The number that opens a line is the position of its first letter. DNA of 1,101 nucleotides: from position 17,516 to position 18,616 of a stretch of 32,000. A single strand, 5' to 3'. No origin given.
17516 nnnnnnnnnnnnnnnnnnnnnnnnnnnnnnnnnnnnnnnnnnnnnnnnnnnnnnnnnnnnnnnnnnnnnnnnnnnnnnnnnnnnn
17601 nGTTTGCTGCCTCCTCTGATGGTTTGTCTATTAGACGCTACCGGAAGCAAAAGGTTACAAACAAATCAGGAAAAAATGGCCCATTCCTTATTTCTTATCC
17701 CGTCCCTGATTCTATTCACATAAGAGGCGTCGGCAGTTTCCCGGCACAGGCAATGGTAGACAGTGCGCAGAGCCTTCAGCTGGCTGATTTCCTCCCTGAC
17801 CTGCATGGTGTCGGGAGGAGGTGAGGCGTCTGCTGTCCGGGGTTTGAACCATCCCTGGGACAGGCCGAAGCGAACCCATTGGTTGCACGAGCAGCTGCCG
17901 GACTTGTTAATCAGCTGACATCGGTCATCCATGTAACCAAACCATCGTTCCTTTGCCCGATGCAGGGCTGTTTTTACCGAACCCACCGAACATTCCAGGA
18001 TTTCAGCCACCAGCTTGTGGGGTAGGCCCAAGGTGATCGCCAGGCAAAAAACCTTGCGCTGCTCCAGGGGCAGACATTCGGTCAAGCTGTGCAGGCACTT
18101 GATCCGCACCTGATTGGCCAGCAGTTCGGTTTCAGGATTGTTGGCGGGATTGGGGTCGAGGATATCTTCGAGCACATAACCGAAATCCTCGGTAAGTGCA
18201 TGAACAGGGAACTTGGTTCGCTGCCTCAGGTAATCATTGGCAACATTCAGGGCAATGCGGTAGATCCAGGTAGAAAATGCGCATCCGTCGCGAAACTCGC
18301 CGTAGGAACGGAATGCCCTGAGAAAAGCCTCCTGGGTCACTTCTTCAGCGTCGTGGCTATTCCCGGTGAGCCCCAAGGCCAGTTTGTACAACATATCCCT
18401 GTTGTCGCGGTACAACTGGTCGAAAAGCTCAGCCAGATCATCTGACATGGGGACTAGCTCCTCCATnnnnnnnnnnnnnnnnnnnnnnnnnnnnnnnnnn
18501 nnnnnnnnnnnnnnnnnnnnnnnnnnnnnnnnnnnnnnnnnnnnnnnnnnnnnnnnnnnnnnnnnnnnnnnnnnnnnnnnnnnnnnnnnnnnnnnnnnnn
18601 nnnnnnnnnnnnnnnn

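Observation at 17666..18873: Secreted 8-Cys mini-protein cotranscribed with an ECF sigma factor that carries CxC motifs in a C-terminal extension and has no anti-sigma gene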

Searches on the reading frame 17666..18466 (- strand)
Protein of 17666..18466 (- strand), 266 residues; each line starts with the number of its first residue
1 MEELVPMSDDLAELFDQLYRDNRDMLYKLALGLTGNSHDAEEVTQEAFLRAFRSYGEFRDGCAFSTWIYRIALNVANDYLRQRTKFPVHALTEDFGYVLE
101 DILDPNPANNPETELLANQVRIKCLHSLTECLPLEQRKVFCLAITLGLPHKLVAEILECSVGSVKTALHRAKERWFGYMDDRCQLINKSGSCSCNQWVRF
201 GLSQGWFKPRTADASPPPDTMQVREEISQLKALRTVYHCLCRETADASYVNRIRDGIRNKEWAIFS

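Call 3: search_protein_families(library=pfam, proteins=[window:17666-18466:-], max_evalue=1)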
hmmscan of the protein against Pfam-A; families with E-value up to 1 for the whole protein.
window:17666-18466:- (266 aa): 4 families
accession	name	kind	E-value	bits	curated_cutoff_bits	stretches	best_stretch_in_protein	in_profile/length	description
PF04542.20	Sigma70_r2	-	3.4e-19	68.8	24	1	18-85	1-70/71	Sigma-70 region 2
PF08281.18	Sigma70_r4_2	-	4.3e-12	45.9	25.7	1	123-174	2-53/54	Sigma-70, region 4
PF04545.22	Sigma70_r4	-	0.008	16.1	24.1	1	131-171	4-44/50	Sigma-70, region 4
PF12833.13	HTH_18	-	0.2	12.4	33.6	1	58-97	16-56/80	Helix-turn-helix domain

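Call 4: search_protein_families(library=ncbifam, proteins=[window:17666-18466:-], max_evalue=1)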
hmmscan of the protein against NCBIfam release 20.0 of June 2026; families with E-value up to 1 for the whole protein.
window:17666-18466:- (266 aa): 91 families (the best 25 are shown)
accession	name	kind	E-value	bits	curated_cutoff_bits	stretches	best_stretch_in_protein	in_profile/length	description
NF008888.0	PRK11922.1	equivalog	1.6e-26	93.4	204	1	13-173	30-190/231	RNA polymerase sigma factor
NF009166.1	PRK12513.1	equivalog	8e-25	87.7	206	1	13-174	22-181/193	RNA polymerase sigma factor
TIGR02937.1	sigma70-ECF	superfamily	4.6e-24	84.9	42.9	1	14-174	2-160/165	sigma-70 family RNA polymerase sigma factor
NF007229.0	PRK09647.1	equivalog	6.9e-24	84.4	265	1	15-183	46-206/220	RNA polymerase sigma factor SigE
TIGR02939.1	RpoE_Sigma70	equivalog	2.6e-23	83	236.15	1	14-173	21-180/190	RNA polymerase sigma factor RpoE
NF007223.0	PRK09641.1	equivalog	1.6e-22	80.3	209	1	14-173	23-178/187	RNA polymerase sigma factor SigW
NF009171.0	PRK12518.1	equivalog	1.6e-22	80.3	208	1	13-175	27-180/191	RNA polymerase sigma factor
TIGR02948.1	SigW_bacill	equivalog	9.4e-22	78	243.1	1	18-174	26-179/187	RNA polymerase sigma factor SigW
NF007220.0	PRK09639.1-5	equivalog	2.7e-21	76.1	260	1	13-182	3-167/181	RNA polymerase sigma factor SigX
NF007225.0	PRK09643.1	equivalog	4.4e-21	75.5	190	1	14-176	28-179/204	RNA polymerase sigma factor SigM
NF006089.0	PRK08241.1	subfamily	7.2e-21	74.6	240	1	14-174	23-199/343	RNA polymerase subunit sigma-70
TIGR02983.1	SigE-fam_strep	subfamily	9.9e-21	74.3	141.55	1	12-173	5-152/162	SigE family RNA polymerase sigma factor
NF004113.0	PRK05602.1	equivalog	3.1e-20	72.7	208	1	17-173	49-195/211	RNA polymerase sigma factor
TIGR02950.1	SigM_subfam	subfamily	1e-18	67.7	147.95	1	16-174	3-153/159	RNA polymerase sigma factor, SigM family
TIGR02960.1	SigX5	hypoth_equivalog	2.2e-18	66.5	264.75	1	15-172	7-183/322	RNA polymerase sigma-70 factor, TIGR02960 family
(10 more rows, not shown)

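Call 7: find_homologous_proteins(query=window:17669-18466:-)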
Query window:17669-18466:- (266 aa): 385 proteins with E <= 0.001 among 804 candidates; the best 120 are listed.
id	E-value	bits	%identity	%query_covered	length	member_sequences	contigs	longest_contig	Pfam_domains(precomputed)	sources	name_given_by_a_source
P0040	1.3e-154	531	87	98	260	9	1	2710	PF04542.21,PF08281.19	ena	-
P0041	9.0e-153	525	84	100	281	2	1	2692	PF04542.21,PF08281.19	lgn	-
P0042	2.2e-150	517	85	98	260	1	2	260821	PF04542.21,PF08281.19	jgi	jgi:RNA polymerase sigma-70 factor (ECF subfamily)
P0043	5.2e-146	503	81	100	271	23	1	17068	PF04542.21,PF08281.19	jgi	-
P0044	4.6e-144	496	82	98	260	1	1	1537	PF04542.21,PF08281.19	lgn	-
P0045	1.8e-142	491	82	98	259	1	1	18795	PF04542.21,PF08281.19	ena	-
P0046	3.0e-141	487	79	100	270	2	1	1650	PF04542.21,PF08281.19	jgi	-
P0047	2.0e-140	485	79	100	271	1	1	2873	PF04542.21,PF08281.19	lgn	-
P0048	4.2e-140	483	79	98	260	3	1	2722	PF04542.21,PF08281.19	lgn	-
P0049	5.7e-140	483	80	98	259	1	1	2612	PF04542.21,PF08281.19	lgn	-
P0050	2.2e-139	481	78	98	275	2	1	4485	PF04542.21,PF08281.19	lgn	-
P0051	2.0e-133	462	83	88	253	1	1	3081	PF04542.21,PF08281.19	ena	-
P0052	3.5e-133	461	76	97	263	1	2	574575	PF04542.21,PF08281.19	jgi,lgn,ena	-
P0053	5.1e-132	457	76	97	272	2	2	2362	PF04542.21,PF08281.19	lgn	-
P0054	5.8e-132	457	81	91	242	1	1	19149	PF04542.21,PF08281.19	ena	-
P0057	2.7e-130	451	76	96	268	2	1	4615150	PF04542.21,PF08281.19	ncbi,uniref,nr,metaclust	ncbi:RNA polymerase sigma factor [Citrifermentans bemidjiense Bem]|uniref:RNA polymerase sigma facto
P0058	1.4e-129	449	74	98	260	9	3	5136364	PF04542.21,PF08281.19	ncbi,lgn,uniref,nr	ncbi:RNA polymerase sigma factor [Geotalea uraniireducens]|uniref:RNA polymerase, sigma subunit, ECF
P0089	1.8e-114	399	65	98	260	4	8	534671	PF04542.21,PF08281.19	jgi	-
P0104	1.5e-112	393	63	100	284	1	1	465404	PF04542.21,PF08281.19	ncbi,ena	-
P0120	2.2e-111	389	65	95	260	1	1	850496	PF04545.23,PF04542.21,PF08281.19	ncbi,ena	-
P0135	3.8e-110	385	64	98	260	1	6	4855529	PF04542.21,PF08281.19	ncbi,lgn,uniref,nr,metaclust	ncbi:RNA polymerase sigma factor [Desulfoscipio gibsoniae]|uniref:RNA polymerase sigma factor, sigma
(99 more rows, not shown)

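Call 11: find_related_loci(query=A2, collection=genome_contigs, flank=5000)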
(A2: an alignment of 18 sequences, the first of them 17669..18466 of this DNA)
Query A2 (266 aa) in genome_contigs; peptide patterns used: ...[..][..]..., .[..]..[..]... (x = any residue, [..] = any of these).
600 stretches matched a pattern (row limit reached: there are more); 567 encode a relative of the query (tblastn E <= 1e-3); the best 80 are kept; 80 distinct loci.
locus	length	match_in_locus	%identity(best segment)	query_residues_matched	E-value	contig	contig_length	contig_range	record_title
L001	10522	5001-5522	38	6-174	1e-26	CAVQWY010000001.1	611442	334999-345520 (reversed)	MAG: uncultured Microthrixaceae bacterium isolate MFD04212.bin.2.38 genome assembly, contig: contig_1409, whole genome s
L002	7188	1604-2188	28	18-209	2e-26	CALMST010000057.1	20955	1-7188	MAG TPA_asm: uncultured Ignavibacteria bacterium isolate SRR2107183_bin.48_CONCOCT_v1.1_MAG genome assembly, contig: ERZ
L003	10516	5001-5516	36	15-189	1e-25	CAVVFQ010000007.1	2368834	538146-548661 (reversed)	MAG: uncultured Acidobacteriaceae bacterium isolate MFD01716.bin.1.115 genome assembly, contig: contig_8864, whole genom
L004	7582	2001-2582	29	26-216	1e-25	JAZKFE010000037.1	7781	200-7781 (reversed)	MAG: Planctomycetota bacterium isolate DC_HB_02_SPN181219-bin062_1 DCHB02SPN_B062_1_000000000037, whole genome shotgun s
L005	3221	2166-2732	29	22-209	2e-25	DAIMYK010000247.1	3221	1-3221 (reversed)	MAG TPA_asm: Sediminibacterium sp. isolate CTOTU1231 NODE_31007_length_3221_cov_5.550537, whole genome shotgun sequence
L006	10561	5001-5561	30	26-209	2e-25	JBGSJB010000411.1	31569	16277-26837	MAG: Pirellulaceae bacterium isolate JTS-AC147 k141_2366706, whole genome shotgun sequence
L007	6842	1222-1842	26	1-206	4e-25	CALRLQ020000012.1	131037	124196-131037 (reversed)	MAG: Rhizobium sp. Q54 isolate JJ-KC21115-111-1-m1-bin271 genome assembly, contig: JJ-ST915-40-C55, whole genome shotgun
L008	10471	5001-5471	34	15-174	4e-25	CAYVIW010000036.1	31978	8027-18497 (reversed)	MAG TPA_asm: uncultured Planctomycetia bacterium isolate SRP067234_co1_337 genome assembly, contig: k99_977078, whole ge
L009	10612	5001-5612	30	8-209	6e-25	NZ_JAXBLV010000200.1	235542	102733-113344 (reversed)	Gemmata algarum strain JC673 JC673_contig_200, whole genome shotgun sequence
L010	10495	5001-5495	33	23-187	8e-25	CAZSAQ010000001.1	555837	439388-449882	MAG TPA_asm: uncultured Chitinophagaceae bacterium isolate binchicken_co322_73 genome assembly, contig: NODE_6_length_55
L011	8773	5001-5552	32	13-196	1e-24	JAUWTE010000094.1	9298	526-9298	MAG: Acidobacteriota bacterium isolate CSMAG_2572 CSMAG_2572_k127_117978_length_9298_cov_128.0000, whole genome shotgun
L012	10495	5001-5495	33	9-174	1e-24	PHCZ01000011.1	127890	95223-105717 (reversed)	MAG: Bacteroidetes bacterium HGW-Bacteroidetes-8 08E140C01_z5_2013_Ig3399_v2_scaffold_604, whole genome shotgun sequence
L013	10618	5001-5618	25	3-206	1e-24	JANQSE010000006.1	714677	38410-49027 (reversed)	MAG: Balneola sp. isolate IP29b_bin.89 k99_2276130, whole genome shotgun sequence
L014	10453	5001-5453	37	15-174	2e-24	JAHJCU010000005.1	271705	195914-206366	MAG: Candidatus Omnitrophota bacterium isolate Modern_marine.mb.319 Modern_marine.mb.319_k141_595170, whole genome shotg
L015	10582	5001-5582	27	15-206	2e-24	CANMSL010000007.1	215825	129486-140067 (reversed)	uncultured Aquimarina sp. isolate 2-926.fasta genome assembly, contig: NODE_7, whole genome shotgun sequence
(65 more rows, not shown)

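Call 17: find_encoding_contigs(protein=P0042, flank=5000, max_places=3)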
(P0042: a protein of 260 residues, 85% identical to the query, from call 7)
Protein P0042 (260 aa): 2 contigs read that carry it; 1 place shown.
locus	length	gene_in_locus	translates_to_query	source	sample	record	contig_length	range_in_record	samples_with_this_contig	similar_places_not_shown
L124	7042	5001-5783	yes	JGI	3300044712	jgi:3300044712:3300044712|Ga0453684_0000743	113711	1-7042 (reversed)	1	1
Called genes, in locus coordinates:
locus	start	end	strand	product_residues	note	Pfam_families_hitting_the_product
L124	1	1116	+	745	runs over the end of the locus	PF00317:Ribonuc_red_lgN, PF02867:Ribonuc_red_lgC, PF12637:TSCPD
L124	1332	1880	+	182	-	-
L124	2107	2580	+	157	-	-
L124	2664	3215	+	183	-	PF09965:DUF2199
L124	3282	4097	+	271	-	PF13365:Trypsin_2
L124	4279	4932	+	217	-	-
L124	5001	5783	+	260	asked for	PF04542:Sigma70_r2, PF08281:Sigma70_r4_2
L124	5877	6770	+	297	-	PF00561:Abhydrolase_1, PF12146:Hydrolase_4 (weak), PF12697:Abhydrolase_6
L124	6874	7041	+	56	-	?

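Call 18: find_encoding_contigs(protein=P0057, flank=5000, max_places=2)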
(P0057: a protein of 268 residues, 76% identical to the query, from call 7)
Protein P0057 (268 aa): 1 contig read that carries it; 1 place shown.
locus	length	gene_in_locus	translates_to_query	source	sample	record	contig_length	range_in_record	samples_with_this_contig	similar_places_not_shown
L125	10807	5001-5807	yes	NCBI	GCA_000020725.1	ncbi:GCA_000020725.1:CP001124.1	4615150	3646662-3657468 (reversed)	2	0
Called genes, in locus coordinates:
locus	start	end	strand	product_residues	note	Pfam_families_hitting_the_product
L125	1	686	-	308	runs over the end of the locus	-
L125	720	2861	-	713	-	PF00672:HAMP, PF01590:GAF (weak), PF13487:HD_5, PF01966:HD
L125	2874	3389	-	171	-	PF07963:N_methyl, PF08334:T2SSG (faint)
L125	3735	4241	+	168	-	-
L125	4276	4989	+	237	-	PF01209:Ubie_methyltran, PF00891:Methyltransf_2 (weak), PF13489:Methyltransf_23 (faint), PF13847:Methyltransf_31, PF08241:Methyltransf_11, PF08242:Methyltransf_12, PF13649:Methyltransf_25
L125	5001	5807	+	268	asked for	PF04542:Sigma70_r2, PF08281:Sigma70_r4_2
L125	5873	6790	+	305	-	PF00561:Abhydrolase_1, PF12146:Hydrolase_4 (weak), PF12697:Abhydrolase_6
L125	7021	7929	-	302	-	PF00753:Lactamase_B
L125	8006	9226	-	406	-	PF00083:Sugar_tr (faint), PF01306:LacY_symp (faint), PF05977:MFS_3, PF07690:MFS_1, PF12832:MFS_1_like (weak), PF07690:MFS_1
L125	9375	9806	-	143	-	-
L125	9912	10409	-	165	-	PF05014:Nuc_deoxyrib_tr, PF15891:Nuc_deoxyri_tr2 (weak)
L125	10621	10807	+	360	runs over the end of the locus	PF00291:PALP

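Call 19: find_encoding_contigs(protein=P0058, flank=5000, max_places=2)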
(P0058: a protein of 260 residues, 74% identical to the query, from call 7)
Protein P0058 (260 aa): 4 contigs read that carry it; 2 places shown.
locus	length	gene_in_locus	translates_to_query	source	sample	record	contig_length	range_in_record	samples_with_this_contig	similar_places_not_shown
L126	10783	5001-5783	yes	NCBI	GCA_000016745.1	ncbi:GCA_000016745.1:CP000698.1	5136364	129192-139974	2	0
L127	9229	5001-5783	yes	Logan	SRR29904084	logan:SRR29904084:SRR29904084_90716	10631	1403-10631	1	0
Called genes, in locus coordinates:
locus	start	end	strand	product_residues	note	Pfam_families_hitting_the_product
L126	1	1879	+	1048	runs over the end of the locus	PF00873:ACR_tran, PF03176:MMPL (faint)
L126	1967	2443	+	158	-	-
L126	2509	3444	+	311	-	PF10646:Germane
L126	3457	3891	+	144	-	PF01322:Cytochrom_C_2 (weak)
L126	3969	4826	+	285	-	-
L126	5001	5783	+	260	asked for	PF04542:Sigma70_r2, PF08281:Sigma70_r4_2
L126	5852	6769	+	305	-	PF00561:Abhydrolase_1, PF12146:Hydrolase_4, PF12697:Abhydrolase_6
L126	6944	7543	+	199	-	PF02525:Flavodoxin_2, PF03358:FMN_red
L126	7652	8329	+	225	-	-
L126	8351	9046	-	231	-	PF13462:Thioredoxin_4, PF01323:DSBA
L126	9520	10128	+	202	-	PF04542:Sigma70_r2, PF08281:Sigma70_r4_2, PF04545:Sigma70_r4 (faint)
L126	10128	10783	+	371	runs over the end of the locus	PF13490:zf-HC2, PF10039:DUF2275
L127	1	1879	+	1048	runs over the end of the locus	PF00873:ACR_tran, PF03176:MMPL (faint)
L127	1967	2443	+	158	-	-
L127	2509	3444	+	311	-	PF10646:Germane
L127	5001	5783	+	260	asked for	PF04542:Sigma70_r2, PF08281:Sigma70_r4_2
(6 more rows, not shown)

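Call 20: find_encoding_contigs(protein=P0135, flank=5000, max_places=2)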
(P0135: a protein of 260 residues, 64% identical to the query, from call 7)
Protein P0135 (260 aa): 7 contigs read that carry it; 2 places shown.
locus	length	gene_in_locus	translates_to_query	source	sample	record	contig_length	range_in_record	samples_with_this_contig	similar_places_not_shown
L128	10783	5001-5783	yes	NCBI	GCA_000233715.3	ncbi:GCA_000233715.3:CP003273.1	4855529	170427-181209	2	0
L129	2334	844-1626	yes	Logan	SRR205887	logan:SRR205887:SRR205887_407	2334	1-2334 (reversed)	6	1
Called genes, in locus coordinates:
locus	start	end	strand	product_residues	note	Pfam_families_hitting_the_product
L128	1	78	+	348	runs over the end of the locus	PF01326:PPDK_N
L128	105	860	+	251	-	PF27448:Rph_4th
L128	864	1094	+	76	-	PF00391:PEP-utilizers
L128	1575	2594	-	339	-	PF20903:SPL, PF04055:Radical_SAM (faint)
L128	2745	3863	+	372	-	PF00891:Methyltransf_2, PF13489:Methyltransf_23 (weak), PF08241:Methyltransf_11 (weak), PF13649:Methyltransf_25 (weak)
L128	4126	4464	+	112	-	PF01555:N6_N4_Mtase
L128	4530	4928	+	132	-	PF00391:PEP-utilizers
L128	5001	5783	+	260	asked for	PF04542:Sigma70_r2, PF08281:Sigma70_r4_2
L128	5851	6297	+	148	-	PF12675:DUF3795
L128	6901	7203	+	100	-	PF02604:PhdYeFM_antitox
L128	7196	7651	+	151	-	PF01850:PIN, PF16289:PIN_12 (faint)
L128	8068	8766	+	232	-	PF00005:ABC_tran, PF02463:SMC_N (weak)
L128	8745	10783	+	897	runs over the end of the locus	PF12704:MacB_PCD (faint), PF02687:FtsX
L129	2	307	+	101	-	?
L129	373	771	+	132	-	PF00391:PEP-utilizers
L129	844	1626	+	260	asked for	PF04542:Sigma70_r2, PF08281:Sigma70_r4_2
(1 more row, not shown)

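Call 21: find_encoding_contigs(protein=P0120, flank=5000, max_places=2)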
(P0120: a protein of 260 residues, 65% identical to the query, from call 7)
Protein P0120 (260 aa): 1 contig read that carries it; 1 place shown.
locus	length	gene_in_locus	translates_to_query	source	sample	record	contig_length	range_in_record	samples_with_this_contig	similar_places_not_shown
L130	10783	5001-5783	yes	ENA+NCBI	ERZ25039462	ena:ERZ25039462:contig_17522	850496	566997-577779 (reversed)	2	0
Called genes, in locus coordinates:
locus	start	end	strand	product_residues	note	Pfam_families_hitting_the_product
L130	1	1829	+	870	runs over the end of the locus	PF00271:Helicase_C, PF19306:WHD_Lhr, PF08494:DEAD_assoc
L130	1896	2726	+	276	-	PF23234:WHD_4th_Lhr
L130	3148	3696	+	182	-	PF08242:Methyltransf_12 (weak)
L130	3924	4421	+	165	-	PF13302:Acetyltransf_3, PF00583:Acetyltransf_1, PF13673:Acetyltransf_10 (weak), PF13508:Acetyltransf_7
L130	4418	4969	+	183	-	PF00857:Isochorismatase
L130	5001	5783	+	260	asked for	PF04542:Sigma70_r2, PF04545:Sigma70_r4 (faint), PF08281:Sigma70_r4_2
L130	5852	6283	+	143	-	PF12675:DUF3795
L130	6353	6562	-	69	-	PF11127:YgaP-like_TM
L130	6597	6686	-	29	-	-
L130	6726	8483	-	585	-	PF00989:PAS (weak), PF08448:PAS_4, PF01590:GAF, PF13185:GAF_2, PF13492:GAF_3, PF13487:HD_5, PF01966:HD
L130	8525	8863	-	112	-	PF04358:DsrC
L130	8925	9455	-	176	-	PF07366:SnoaL, PF12680:SnoaL_2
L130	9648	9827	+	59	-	-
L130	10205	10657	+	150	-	PF00111:Fer2, PF13085:Fer2_3, PF01799:Fer2_2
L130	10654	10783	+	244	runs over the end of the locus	PF20256:MoCoBD_2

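Call 33: find_encoding_contigs(protein=P0052, flank=5000, max_places=1)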
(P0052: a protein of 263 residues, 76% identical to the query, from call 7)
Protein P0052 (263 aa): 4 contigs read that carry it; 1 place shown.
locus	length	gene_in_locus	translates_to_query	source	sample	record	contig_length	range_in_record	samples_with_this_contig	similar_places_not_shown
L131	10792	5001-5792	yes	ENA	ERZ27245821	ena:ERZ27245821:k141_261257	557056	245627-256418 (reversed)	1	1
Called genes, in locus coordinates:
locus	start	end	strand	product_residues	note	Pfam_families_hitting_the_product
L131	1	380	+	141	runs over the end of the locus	PF07883:Cupin_2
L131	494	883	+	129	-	PF00376:MerR, PF13411:MerR_1, PF28507:Rv1828_C (weak)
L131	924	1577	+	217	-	PF02525:Flavodoxin_2, PF03358:FMN_red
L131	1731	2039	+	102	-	-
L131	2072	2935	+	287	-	PF02754:CCG (faint)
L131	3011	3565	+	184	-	PF14512:TM1586_NiRdase (weak), PF00881:Nitroreductase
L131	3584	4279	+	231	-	PF08279:HTH_11, PF13384:HTH_23 (faint), PF19187:HTH_PafC (faint), PF13280:WYL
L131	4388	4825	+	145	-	PF00903:Glyoxalase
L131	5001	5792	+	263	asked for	PF04542:Sigma70_r2, PF08281:Sigma70_r4_2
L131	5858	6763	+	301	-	PF00561:Abhydrolase_1, PF12146:Hydrolase_4 (weak), PF12697:Abhydrolase_6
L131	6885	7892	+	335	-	PF01022:HTH_5, PF12840:HTH_20, PF09860:DUF2087, PF01541:GIY-YIG (weak)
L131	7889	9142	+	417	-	PF00083:Sugar_tr, PF07690:MFS_1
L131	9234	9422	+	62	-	PF01361:Tautomerase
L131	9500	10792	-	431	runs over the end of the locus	PF00989:PAS, PF08448:PAS_4 (weak), PF13188:PAS_8 (weak), PF13426:PAS_9 (weak), PF08447:PAS_3 (weak), PF00990:GGDEF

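Call 34: find_encoding_contigs(protein=P0104, flank=5000, max_places=1)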
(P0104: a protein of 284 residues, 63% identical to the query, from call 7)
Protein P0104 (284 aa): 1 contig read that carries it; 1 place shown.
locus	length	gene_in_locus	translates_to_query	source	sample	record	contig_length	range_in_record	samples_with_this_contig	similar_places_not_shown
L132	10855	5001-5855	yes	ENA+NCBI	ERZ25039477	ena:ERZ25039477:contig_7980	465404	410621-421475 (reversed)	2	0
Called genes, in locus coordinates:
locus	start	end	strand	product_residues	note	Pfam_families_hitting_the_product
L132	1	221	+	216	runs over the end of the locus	PF02525:Flavodoxin_2, PF03358:FMN_red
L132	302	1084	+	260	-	PF01738:DLH, PF00326:Peptidase_S9 (faint)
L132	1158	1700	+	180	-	PF00881:Nitroreductase, PF14512:TM1586_NiRdase (faint), PF00881:Nitroreductase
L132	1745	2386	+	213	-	PF00857:Isochorismatase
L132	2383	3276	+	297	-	PF00724:Oxidored_FMN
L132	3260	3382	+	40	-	-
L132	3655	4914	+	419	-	PF05977:MFS_3, PF07690:MFS_1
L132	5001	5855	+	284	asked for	PF04542:Sigma70_r2, PF08281:Sigma70_r4_2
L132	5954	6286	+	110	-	PF12675:DUF3795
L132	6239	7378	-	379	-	PF13384:HTH_23, PF13551:HTH_29 (faint), PF13565:HTH_32, PF13358:DDE_3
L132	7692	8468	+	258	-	PF00378:ECH_1, PF16113:ECH_2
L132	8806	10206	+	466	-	PF16927:HisKA_7TM (weak), PF00989:PAS, PF08448:PAS_4, PF13426:PAS_9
